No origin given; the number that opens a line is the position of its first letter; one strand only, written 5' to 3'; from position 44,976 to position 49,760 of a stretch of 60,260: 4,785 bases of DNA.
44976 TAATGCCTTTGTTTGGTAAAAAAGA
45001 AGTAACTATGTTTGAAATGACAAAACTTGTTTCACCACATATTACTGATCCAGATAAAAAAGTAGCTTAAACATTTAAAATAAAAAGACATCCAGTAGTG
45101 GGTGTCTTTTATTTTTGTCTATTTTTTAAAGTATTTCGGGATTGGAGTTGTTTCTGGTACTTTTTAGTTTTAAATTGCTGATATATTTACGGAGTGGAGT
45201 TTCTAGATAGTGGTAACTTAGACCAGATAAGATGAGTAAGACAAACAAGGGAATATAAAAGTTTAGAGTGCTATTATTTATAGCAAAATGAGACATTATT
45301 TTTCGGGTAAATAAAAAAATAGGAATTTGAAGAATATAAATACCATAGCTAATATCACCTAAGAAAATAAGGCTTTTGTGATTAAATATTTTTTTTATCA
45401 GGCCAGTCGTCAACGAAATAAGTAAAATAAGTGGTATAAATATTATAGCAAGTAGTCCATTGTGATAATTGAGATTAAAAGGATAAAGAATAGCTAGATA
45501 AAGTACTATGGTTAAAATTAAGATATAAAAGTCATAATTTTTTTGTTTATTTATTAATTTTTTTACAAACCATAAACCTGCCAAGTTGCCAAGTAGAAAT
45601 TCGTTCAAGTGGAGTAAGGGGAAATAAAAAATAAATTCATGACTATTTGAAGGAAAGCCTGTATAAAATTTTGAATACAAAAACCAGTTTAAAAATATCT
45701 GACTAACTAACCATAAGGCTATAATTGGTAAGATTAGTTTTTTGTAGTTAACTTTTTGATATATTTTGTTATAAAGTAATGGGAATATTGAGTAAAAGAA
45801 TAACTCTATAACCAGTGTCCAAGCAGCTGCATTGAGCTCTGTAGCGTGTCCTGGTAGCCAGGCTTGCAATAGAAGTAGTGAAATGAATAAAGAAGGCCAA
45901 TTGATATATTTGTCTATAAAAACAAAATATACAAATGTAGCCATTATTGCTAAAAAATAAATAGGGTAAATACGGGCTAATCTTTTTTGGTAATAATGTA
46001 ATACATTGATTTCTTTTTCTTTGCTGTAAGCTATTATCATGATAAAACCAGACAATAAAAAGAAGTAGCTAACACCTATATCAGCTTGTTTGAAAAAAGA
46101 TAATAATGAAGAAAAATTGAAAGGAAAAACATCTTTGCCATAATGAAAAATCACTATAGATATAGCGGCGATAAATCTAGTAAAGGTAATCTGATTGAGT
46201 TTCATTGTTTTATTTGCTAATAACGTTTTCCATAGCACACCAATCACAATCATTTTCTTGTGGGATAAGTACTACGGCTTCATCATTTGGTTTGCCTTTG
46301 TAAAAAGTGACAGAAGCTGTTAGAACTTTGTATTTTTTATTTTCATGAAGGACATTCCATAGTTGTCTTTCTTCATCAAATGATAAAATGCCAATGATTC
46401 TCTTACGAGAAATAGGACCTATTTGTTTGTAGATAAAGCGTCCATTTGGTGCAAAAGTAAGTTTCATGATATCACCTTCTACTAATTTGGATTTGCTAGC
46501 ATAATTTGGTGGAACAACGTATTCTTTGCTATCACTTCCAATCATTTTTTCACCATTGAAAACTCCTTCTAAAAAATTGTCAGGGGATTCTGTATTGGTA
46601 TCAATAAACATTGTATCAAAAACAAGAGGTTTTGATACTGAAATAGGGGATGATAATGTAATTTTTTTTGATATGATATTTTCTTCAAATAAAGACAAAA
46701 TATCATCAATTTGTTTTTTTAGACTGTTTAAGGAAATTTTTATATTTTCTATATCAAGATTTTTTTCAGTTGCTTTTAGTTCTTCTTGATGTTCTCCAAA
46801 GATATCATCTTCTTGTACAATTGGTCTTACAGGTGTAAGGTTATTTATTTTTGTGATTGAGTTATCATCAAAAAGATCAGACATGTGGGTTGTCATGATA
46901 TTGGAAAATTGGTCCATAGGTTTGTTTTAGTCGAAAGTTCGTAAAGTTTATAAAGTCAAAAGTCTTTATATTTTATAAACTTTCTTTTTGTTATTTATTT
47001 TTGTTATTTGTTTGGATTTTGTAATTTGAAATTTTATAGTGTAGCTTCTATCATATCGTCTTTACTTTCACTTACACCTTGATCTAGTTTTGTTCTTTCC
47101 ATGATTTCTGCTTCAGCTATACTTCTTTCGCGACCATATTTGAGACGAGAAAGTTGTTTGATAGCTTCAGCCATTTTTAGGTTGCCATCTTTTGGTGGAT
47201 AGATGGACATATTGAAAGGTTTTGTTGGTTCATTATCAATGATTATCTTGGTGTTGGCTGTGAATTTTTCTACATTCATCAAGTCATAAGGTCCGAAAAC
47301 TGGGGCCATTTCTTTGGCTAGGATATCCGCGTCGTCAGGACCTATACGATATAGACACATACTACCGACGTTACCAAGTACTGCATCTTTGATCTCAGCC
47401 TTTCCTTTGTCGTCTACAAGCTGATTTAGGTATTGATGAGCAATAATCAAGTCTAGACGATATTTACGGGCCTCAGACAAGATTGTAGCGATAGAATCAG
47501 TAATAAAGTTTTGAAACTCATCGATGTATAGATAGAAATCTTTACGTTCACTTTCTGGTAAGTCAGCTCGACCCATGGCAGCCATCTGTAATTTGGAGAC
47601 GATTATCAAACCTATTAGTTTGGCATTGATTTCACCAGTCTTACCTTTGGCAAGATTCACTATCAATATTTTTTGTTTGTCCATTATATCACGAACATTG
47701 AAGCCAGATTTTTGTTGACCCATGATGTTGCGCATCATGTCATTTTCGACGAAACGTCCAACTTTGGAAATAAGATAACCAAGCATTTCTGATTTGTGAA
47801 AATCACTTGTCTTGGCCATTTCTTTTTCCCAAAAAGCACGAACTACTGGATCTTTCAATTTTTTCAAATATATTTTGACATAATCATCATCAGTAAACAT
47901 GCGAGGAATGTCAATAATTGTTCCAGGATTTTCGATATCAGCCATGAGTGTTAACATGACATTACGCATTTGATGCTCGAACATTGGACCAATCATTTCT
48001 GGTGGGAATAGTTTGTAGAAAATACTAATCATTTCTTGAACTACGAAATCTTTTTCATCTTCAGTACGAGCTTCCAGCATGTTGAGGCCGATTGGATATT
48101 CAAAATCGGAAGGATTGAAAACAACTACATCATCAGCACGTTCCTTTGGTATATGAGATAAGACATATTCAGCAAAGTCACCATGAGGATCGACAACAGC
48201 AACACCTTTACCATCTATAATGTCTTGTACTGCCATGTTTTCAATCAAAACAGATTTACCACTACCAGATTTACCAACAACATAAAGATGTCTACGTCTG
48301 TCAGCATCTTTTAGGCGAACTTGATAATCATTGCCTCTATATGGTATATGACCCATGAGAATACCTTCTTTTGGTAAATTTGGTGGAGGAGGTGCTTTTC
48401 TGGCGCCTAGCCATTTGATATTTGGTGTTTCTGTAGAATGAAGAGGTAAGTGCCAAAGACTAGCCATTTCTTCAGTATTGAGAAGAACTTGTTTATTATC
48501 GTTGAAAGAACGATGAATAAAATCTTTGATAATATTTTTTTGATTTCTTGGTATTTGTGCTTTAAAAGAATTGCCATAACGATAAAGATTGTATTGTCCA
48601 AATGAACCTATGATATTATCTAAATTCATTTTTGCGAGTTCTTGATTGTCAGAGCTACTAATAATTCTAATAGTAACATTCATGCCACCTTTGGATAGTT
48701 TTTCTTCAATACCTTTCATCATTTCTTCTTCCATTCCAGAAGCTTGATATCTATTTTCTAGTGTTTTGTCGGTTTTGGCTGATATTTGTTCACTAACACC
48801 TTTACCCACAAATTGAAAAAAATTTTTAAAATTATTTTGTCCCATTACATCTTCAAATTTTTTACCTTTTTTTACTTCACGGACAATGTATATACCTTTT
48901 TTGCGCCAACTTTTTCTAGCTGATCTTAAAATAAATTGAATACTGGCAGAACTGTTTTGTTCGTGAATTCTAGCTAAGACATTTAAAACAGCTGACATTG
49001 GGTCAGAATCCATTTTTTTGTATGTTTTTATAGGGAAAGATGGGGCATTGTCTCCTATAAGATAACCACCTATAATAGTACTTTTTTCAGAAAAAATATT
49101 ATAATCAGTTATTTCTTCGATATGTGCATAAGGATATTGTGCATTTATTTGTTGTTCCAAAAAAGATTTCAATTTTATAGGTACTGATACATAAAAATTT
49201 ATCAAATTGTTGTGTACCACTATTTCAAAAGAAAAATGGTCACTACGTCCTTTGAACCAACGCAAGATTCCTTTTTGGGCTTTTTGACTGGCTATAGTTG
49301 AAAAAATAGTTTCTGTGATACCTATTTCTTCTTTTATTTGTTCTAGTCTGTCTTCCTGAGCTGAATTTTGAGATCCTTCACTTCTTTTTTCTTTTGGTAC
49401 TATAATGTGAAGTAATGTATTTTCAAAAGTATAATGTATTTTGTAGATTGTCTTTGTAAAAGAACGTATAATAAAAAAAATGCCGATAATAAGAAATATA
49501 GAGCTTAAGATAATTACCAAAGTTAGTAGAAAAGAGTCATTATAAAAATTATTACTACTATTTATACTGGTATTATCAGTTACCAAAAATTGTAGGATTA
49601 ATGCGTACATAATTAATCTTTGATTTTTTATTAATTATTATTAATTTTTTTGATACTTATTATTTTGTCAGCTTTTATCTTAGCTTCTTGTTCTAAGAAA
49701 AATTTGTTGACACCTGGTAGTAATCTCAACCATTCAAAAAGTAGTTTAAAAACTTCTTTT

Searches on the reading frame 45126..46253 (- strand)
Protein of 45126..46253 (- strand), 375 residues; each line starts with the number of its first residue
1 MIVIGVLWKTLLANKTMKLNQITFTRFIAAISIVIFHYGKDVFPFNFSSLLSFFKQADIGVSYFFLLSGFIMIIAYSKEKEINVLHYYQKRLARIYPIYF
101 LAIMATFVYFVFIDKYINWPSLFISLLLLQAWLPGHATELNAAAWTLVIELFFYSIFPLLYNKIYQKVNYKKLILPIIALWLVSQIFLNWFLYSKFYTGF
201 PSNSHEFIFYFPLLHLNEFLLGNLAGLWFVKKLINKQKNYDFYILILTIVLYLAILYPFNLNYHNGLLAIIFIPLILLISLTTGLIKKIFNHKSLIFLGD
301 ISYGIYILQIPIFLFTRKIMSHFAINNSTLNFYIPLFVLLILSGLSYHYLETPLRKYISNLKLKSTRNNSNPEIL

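Call 75: search_protein_families(library=pfam, proteins=[window:45126-46253:-], max_evalue=0.01)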
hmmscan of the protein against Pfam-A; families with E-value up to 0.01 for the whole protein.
window:45126-46253:- (375 aa): 1 family
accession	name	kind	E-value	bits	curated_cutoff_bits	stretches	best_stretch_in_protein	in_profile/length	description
PF01757.29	Acyl_transf_3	-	6.2e-25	88.4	31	1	21-342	3-319/326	Acyltransferase domain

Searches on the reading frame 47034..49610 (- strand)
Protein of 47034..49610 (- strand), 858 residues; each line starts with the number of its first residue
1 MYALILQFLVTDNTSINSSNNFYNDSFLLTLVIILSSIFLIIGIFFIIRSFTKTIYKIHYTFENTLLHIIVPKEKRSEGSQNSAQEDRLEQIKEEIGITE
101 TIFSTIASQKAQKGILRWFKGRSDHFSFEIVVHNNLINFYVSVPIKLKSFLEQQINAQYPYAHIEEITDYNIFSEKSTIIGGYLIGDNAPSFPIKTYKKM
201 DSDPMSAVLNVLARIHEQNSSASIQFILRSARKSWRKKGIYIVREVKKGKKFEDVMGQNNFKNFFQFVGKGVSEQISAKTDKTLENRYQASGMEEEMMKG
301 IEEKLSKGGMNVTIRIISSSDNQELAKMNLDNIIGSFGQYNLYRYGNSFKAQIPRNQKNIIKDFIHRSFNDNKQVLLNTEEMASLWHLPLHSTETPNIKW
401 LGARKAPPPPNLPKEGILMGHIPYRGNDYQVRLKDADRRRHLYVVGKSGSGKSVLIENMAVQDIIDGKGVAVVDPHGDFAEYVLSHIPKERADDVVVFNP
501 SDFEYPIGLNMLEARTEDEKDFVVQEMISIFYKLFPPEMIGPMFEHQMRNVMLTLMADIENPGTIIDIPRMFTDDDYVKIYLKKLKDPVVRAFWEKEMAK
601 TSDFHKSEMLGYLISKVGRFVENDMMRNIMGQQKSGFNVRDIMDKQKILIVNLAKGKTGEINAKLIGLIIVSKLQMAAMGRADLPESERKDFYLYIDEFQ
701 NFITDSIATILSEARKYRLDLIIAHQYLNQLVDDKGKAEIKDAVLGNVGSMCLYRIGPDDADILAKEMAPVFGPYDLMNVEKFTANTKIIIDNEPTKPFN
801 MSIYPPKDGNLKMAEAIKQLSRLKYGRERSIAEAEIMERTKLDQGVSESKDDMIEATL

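Call 75: search_protein_families(library=pfam, proteins=[window:47034-49610:-], max_evalue=0.01)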
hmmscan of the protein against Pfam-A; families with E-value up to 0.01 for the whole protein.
window:47034-49610:- (858 aa): 5 families
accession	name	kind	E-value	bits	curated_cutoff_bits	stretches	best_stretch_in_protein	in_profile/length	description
PF02534.20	T4SS-DNA_transf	-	8e-12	45.2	20.1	1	426-767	35-381/468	Type IV secretory system Conjugative DNA transfer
PF10412.15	TrwB_AAD_bind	-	3.6e-10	39.7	20.5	1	437-782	13-333/387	Type IV secretion-system coupling protein DNA-binding domain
PF01935.23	DUF87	-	5.4e-08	33.6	23.2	1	438-546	22-103/220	Helicase HerA, central domain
PF12696.13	TraG-D_C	-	4.1e-05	24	22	1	692-778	2-85/126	TraM recognition site of TraD and TraG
PF13401.12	AAA_22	-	0.0017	19.1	27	0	438-463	4-29/130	AAA domain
